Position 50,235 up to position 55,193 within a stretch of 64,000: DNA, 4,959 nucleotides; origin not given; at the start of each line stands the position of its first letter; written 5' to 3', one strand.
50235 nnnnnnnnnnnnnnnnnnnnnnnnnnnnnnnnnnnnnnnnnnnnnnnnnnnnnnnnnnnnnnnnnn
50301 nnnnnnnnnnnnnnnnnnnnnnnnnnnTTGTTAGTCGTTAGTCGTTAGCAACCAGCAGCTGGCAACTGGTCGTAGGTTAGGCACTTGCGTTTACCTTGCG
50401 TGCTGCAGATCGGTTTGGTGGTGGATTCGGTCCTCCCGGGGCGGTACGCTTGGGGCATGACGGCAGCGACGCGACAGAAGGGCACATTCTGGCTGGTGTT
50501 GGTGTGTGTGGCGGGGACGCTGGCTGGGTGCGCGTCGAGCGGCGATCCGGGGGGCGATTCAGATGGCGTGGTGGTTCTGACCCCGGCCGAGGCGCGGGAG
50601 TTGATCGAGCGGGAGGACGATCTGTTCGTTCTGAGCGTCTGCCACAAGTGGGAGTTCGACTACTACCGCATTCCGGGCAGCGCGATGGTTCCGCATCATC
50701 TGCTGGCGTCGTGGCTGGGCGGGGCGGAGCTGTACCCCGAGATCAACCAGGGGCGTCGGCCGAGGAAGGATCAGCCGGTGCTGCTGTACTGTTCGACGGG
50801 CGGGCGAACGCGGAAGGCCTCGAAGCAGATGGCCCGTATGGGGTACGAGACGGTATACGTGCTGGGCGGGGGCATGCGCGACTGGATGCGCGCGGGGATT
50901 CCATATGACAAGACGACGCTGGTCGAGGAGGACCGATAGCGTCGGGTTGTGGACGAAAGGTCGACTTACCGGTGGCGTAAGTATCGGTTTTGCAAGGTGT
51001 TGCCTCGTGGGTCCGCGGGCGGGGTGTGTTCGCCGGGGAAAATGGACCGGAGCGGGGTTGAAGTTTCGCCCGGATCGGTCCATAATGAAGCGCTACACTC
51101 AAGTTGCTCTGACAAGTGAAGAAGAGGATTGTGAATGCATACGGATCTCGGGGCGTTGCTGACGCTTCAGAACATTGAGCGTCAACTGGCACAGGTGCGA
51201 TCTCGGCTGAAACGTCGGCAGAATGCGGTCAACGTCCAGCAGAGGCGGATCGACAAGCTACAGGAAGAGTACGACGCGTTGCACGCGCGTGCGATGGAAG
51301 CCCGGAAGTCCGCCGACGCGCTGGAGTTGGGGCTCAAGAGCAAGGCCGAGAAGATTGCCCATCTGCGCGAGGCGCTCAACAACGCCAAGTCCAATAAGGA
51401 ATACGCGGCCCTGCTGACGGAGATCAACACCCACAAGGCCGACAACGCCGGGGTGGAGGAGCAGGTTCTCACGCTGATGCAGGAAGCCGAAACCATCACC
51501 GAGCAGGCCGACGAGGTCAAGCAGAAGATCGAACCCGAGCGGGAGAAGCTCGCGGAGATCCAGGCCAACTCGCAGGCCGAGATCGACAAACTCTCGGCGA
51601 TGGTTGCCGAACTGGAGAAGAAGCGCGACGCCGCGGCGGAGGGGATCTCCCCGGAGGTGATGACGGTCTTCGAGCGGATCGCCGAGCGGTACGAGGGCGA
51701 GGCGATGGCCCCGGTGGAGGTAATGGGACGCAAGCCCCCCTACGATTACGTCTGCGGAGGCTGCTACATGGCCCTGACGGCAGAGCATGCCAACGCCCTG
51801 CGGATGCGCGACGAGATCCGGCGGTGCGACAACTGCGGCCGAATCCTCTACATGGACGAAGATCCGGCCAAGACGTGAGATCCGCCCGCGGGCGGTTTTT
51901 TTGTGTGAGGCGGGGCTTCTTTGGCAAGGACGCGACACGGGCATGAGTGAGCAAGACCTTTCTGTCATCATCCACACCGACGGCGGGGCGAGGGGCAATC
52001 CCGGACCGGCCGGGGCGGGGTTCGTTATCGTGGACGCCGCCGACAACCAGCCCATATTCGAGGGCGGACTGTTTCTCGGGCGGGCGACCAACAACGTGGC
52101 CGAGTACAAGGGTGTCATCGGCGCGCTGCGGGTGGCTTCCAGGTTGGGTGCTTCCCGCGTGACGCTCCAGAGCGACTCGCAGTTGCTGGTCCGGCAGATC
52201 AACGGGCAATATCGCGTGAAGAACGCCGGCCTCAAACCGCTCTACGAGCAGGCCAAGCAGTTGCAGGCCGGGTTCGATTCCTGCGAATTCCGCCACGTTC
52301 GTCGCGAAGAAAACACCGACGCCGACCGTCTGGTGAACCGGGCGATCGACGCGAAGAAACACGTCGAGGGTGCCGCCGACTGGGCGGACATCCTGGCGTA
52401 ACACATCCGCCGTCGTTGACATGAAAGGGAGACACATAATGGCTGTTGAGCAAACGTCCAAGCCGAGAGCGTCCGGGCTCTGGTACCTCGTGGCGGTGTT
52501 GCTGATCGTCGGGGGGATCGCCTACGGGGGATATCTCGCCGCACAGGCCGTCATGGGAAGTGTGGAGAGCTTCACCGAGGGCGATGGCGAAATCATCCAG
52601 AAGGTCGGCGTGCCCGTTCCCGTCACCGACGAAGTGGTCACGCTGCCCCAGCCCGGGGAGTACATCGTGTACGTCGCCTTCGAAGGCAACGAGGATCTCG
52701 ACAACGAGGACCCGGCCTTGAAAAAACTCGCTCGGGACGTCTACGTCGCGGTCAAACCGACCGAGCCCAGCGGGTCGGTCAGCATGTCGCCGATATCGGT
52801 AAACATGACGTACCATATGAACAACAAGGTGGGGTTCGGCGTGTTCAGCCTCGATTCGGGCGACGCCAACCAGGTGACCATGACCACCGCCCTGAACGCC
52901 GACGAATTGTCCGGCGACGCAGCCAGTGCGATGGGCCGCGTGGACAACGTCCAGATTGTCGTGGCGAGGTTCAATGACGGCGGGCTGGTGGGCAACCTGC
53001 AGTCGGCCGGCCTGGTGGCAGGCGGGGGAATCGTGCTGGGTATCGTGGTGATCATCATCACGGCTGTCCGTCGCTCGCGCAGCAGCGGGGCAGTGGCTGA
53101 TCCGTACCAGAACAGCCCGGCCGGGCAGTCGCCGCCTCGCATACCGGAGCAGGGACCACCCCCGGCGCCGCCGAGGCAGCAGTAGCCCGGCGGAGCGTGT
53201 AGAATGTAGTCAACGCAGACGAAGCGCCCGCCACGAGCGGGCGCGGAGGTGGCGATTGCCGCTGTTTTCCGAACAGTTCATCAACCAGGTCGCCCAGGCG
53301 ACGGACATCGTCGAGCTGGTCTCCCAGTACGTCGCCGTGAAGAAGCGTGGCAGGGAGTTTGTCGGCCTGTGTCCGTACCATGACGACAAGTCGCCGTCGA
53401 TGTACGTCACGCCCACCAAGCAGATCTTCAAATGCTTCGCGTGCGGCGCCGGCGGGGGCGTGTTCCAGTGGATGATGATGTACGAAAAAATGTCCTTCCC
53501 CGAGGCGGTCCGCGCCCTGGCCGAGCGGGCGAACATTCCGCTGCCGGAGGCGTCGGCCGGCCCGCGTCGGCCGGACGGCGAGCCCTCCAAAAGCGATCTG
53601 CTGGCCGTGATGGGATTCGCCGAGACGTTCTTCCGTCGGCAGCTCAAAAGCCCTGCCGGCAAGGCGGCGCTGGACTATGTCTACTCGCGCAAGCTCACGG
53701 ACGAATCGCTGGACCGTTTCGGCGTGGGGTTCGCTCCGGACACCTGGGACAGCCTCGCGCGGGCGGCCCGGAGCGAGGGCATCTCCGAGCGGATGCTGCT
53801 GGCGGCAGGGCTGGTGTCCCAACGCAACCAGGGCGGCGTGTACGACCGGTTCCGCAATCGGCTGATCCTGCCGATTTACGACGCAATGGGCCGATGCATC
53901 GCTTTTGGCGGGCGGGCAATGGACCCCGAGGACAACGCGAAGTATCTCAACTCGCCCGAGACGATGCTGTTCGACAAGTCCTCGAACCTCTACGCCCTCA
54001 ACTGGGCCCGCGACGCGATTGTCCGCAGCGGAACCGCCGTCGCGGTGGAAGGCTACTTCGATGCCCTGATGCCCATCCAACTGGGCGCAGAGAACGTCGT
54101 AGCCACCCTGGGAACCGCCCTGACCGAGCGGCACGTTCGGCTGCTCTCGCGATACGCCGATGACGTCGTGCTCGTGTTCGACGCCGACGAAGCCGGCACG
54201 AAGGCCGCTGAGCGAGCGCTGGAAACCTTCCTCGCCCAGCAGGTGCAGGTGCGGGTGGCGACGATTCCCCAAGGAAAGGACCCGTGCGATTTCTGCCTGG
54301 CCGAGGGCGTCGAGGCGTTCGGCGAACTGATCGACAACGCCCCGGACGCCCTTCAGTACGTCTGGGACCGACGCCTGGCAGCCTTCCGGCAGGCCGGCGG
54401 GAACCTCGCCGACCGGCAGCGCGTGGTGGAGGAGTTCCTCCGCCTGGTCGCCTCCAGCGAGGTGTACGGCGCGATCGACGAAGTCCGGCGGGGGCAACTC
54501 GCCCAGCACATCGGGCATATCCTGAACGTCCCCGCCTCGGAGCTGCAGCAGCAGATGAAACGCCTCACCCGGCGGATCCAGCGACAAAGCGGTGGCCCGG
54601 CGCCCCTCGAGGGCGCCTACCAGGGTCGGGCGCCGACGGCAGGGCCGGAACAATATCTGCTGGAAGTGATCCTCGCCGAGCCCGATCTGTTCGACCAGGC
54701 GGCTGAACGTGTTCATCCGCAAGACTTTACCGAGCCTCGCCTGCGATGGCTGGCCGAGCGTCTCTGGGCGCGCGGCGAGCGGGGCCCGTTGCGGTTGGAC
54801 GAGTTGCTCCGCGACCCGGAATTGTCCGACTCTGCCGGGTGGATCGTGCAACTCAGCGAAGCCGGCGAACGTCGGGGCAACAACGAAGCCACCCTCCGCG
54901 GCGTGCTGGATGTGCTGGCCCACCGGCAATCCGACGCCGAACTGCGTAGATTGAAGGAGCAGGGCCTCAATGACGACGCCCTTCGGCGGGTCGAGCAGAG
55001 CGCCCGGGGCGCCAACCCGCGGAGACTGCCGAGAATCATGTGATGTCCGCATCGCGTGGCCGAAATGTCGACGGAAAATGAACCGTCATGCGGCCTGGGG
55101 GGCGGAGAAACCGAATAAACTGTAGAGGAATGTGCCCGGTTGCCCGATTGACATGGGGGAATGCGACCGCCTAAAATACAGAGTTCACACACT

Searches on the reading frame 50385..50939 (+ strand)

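Call 50: search_protein_families(library=pfam, proteins=[window:50385-50939:+], max_evalue=0.001)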
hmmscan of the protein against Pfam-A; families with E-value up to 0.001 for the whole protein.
window:50385-50939:+ (184 aa): 1 family
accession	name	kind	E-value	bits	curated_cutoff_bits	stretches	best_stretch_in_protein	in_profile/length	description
PF00581.25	Rhodanese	-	4.5e-14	53.2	22.2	1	66-169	1-101/102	Rhodanese-like domain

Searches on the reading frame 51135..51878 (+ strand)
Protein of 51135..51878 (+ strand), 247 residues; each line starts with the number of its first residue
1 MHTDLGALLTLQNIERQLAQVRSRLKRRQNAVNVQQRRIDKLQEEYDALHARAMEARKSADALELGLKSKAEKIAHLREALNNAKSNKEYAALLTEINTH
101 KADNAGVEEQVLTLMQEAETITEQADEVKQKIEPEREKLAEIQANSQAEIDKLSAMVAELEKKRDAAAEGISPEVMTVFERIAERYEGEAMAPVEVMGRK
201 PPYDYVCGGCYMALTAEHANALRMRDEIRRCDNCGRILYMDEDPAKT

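Call 50: search_protein_families(library=pfam, proteins=[window:51135-51878:+], max_evalue=0.001)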
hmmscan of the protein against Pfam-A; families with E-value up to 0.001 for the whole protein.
window:51135-51878:+ (247 aa): 2 families
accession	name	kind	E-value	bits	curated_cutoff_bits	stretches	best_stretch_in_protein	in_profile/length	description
PF02591.20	Zn_ribbon_9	-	8.7e-11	42.2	29.1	1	206-238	1-33/33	C4-type zinc ribbon domain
PF24481.2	CT398_CC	-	3.4e-09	37.2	27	1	11-186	1-179/180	CT398-like coiled coil hairpin domain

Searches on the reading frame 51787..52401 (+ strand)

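Call 50: search_protein_families(library=pfam, proteins=[window:51787-52401:+], max_evalue=0.001)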
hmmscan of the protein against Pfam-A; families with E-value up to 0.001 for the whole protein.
window:51787-52401:+ (204 aa): 2 families
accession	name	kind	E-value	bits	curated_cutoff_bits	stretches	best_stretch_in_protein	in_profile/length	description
PF13456.12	RVT_3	-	1.6e-24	86.6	21.6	1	64-186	2-123/123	Reverse transcriptase-like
PF00075.30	RNase_H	-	6.2e-12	46.3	25.8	1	59-186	3-139/141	RNase H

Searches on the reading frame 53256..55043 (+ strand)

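Call 50: search_protein_families(library=pfam, proteins=[window:53256-55043:+], max_evalue=0.001)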
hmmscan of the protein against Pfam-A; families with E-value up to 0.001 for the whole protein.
window:53256-55043:+ (595 aa): 6 families
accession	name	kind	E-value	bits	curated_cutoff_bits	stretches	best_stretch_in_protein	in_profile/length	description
PF08275.17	DNAG_N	-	8.4e-42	142.7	26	1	125-251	1-127/128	DNA primase catalytic core, N-terminal domain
PF01807.25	Zn_ribbon_DnaG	-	3.9e-33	113.6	24.9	1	5-98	2-95/98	CHC2 zinc finger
PF13155.12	Toprim_2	-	1e-22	80.7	22.1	1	264-346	3-87/88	Toprim-like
PF13662.12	Toprim_4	-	2.8e-16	59.9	25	1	260-335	2-84/85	Toprim domain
PF01751.28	Toprim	-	4.8e-10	39.9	23.1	1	264-326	5-81/96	Toprim domain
PF13362.12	Toprim_3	-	1e-07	32.7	27.2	1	261-351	2-93/95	Toprim domain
